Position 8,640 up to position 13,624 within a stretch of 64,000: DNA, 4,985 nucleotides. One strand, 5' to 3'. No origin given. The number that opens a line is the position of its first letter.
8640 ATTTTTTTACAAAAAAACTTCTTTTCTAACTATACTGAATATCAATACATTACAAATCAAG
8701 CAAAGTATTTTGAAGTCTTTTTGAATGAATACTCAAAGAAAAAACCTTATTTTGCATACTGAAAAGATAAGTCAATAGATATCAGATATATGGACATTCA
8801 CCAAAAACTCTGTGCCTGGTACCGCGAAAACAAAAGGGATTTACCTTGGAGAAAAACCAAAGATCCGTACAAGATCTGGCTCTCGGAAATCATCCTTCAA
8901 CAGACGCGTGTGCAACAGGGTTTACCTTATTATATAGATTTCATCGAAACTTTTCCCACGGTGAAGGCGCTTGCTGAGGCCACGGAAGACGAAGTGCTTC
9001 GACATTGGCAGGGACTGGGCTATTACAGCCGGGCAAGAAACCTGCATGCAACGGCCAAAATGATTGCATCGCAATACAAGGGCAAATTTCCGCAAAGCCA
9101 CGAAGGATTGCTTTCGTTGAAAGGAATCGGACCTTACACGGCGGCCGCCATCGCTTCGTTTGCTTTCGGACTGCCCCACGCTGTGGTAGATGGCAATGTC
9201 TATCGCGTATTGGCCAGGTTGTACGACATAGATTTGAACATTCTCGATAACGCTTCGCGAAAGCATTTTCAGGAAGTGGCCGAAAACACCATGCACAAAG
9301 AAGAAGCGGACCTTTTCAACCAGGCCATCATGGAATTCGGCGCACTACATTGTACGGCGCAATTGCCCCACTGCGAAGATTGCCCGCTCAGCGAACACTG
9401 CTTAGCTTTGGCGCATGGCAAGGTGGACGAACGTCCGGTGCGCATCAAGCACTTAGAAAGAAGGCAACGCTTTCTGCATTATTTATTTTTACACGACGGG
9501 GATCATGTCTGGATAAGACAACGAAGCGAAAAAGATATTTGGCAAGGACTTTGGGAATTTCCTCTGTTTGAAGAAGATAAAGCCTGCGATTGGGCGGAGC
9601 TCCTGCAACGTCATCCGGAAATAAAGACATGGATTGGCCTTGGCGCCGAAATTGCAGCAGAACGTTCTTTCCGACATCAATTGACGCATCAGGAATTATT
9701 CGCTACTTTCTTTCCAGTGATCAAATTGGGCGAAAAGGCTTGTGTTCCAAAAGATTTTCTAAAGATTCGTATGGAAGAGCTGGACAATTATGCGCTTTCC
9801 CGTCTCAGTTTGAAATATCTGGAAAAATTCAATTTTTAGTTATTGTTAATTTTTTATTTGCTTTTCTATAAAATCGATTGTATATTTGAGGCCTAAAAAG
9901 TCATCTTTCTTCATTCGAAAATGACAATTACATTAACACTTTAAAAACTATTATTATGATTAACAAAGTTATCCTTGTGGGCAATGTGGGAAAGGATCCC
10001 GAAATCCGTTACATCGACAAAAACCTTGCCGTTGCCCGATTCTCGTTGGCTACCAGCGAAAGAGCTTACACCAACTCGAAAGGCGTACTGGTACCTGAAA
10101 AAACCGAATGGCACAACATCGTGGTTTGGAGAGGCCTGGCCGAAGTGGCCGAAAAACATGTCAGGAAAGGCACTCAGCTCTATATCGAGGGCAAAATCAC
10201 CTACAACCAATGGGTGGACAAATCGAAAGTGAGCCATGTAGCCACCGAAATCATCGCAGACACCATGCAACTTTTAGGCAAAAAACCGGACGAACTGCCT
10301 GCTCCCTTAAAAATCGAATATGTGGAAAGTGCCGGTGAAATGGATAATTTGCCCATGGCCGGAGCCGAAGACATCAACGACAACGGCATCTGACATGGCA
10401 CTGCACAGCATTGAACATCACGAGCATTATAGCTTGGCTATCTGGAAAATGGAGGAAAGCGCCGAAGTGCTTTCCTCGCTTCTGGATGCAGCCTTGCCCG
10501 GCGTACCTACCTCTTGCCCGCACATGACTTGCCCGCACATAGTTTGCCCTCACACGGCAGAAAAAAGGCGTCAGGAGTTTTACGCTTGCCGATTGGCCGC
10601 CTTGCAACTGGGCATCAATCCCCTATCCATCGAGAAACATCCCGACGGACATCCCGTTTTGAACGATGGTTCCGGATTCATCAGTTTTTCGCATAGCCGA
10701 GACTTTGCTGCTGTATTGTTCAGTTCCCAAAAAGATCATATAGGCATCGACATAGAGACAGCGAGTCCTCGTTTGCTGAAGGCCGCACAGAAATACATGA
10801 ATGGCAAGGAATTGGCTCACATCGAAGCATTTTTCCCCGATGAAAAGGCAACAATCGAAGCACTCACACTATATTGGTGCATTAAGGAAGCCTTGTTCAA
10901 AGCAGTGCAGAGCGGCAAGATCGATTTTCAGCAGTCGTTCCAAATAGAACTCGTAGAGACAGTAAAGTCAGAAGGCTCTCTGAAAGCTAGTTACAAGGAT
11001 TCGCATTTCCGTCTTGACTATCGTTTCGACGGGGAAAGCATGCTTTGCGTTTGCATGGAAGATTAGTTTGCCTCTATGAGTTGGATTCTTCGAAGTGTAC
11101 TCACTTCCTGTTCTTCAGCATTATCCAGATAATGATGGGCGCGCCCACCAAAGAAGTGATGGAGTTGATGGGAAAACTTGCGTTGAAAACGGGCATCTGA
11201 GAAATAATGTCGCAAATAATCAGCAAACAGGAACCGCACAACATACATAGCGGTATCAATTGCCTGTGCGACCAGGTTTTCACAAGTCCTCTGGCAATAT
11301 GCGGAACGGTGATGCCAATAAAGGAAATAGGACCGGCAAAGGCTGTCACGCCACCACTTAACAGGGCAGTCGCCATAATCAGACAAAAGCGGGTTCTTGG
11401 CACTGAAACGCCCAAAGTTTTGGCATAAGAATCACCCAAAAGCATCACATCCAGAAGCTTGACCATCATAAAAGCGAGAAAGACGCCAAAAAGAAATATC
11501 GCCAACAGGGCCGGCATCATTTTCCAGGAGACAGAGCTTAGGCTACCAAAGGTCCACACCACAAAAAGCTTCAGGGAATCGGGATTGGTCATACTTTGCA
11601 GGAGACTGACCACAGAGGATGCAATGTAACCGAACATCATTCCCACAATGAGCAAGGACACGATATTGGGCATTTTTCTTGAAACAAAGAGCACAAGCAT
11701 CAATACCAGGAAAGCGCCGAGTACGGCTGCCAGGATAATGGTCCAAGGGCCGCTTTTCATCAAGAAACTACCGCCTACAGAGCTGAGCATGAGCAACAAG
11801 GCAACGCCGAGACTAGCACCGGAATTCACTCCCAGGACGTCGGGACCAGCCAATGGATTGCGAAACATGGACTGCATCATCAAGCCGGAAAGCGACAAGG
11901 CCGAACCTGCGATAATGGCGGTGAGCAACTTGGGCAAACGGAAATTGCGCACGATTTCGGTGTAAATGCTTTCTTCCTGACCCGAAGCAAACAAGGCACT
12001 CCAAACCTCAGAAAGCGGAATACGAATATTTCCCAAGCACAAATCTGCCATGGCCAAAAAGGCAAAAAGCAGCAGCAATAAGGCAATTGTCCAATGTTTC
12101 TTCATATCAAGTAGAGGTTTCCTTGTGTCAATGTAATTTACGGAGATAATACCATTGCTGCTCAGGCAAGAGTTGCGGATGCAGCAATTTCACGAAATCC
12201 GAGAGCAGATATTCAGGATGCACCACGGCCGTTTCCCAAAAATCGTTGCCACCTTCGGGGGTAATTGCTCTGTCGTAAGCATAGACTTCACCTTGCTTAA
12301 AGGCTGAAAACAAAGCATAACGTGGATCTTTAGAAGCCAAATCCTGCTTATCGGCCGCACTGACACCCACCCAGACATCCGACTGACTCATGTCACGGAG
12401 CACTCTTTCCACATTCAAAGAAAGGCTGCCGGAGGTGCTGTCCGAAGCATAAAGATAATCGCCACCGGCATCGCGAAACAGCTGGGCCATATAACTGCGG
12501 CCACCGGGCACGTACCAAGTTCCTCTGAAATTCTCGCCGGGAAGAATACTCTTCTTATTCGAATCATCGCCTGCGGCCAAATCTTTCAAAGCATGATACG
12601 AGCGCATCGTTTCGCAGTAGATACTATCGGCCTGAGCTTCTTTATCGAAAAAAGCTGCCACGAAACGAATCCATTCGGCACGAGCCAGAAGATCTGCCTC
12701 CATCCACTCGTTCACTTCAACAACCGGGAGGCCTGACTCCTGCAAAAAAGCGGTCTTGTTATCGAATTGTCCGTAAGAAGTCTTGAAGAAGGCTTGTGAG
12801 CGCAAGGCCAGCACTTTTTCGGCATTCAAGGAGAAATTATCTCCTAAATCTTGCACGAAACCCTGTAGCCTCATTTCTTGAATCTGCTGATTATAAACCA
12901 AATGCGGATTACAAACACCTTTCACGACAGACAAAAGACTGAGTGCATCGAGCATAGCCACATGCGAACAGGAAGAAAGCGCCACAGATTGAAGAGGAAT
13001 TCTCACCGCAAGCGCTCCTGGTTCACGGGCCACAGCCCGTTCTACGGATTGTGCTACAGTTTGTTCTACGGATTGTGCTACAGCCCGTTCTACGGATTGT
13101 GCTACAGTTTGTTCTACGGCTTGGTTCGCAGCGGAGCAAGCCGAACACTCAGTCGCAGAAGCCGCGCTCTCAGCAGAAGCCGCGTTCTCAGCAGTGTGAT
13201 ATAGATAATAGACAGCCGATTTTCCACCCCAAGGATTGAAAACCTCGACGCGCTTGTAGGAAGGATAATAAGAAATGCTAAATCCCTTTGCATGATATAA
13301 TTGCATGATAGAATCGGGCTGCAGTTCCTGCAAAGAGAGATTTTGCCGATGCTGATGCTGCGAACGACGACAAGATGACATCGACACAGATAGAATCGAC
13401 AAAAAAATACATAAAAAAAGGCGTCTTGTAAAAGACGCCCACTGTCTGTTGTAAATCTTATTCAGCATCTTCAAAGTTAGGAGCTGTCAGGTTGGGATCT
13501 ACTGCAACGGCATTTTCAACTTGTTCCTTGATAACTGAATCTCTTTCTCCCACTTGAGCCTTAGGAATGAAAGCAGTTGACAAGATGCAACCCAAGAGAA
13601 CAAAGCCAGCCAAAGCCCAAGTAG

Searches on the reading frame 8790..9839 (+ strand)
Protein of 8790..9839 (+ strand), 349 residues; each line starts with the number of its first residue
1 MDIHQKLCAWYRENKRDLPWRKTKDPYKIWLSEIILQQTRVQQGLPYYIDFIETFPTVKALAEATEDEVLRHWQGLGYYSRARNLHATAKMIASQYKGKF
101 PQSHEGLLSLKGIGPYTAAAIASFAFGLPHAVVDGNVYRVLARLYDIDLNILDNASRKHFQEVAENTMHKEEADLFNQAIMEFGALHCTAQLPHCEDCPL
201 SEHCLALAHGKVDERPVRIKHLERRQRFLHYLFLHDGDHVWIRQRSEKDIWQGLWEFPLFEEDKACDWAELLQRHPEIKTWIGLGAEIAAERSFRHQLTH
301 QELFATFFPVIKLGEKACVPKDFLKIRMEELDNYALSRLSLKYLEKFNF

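Call 56: search_protein_families(library=pfam, proteins=[window:8790-9839:+], max_evalue=0.00001)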
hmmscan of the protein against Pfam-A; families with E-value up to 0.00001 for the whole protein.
window:8790-9839:+ (349 aa): 3 families
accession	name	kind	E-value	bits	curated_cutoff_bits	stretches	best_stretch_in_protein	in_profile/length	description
PF00730.31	HhH-GPD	-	5e-19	69.1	26.2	1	32-163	2-105/108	HhH-GPD superfamily base excision DNA repair protein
PF14815.12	NUDIX_4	-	5.2e-18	65.3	35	1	231-346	2-113/113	NUDIX domain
PF00633.29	HHH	-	3.1e-08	33.5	24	1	96-124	2-30/30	Helix-hairpin-helix motif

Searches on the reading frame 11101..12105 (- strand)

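Call 56: search_protein_families(library=pfam, proteins=[window:11101-12105:-], max_evalue=0.00001)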
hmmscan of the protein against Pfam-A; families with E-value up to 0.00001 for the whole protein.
window:11101-12105:- (334 aa): 1 family
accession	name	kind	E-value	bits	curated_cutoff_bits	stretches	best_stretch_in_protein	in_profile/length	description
PF01032.23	FecCD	-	6.4e-83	278.8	26.5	1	14-331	2-311/311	FecCD transport family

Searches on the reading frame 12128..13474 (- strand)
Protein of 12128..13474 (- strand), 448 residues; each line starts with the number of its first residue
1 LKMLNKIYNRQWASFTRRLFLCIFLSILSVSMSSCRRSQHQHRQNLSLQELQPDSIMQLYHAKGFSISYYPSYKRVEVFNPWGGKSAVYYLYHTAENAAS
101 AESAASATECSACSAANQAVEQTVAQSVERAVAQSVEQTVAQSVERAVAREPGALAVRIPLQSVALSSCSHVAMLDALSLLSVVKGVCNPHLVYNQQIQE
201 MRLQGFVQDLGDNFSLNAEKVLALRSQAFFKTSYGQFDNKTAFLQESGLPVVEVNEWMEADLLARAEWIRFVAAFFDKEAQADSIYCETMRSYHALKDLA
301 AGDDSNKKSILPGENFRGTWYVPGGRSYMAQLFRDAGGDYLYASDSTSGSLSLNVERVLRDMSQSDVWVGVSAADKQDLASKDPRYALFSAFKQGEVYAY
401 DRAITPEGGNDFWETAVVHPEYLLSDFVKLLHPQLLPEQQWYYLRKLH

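Call 56: search_protein_families(library=pfam, proteins=[window:12128-13474:-], max_evalue=0.00001)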
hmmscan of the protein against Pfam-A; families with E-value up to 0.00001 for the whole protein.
window:12128-13474:- (448 aa): 1 family
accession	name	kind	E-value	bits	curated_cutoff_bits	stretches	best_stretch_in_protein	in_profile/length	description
PF01497.23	Peripla_BP_2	-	2.6e-20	73.3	27.5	1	190-401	25-232/235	Periplasmic binding protein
